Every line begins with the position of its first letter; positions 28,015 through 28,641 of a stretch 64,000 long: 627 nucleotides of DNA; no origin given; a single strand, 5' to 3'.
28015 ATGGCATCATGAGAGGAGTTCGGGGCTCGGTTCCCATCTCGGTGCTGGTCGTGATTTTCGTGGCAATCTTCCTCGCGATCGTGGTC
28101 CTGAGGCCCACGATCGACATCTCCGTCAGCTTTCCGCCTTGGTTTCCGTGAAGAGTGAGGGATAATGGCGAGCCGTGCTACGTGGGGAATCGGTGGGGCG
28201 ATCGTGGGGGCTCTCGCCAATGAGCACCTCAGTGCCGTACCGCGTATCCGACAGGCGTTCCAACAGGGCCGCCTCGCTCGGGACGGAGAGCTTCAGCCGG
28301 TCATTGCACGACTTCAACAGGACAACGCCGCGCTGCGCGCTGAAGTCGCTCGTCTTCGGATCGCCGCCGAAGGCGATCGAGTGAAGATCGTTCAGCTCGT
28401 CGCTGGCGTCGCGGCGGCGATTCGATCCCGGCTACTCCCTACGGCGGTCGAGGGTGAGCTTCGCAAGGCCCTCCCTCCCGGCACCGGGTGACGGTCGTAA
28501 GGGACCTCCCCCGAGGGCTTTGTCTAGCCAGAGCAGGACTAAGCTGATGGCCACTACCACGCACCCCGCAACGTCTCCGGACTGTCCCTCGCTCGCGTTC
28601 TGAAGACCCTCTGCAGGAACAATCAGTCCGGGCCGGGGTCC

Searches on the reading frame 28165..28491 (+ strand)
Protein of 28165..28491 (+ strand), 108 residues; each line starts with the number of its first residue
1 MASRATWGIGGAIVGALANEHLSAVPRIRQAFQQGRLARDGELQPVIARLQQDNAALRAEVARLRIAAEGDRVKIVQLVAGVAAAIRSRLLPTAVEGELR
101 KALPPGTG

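Call 50: search_protein_families(library=pfam, proteins=[window:28165-28491:+], max_evalue=0.1)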
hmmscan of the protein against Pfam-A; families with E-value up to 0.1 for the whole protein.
window:28165-28491:+ (108 aa): 1 family
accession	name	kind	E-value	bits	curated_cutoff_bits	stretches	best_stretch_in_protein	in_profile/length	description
PF05960.17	DUF885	-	0.096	12.7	32.4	1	20-90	79-149/532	Bacterial protein of unknown function (DUF885)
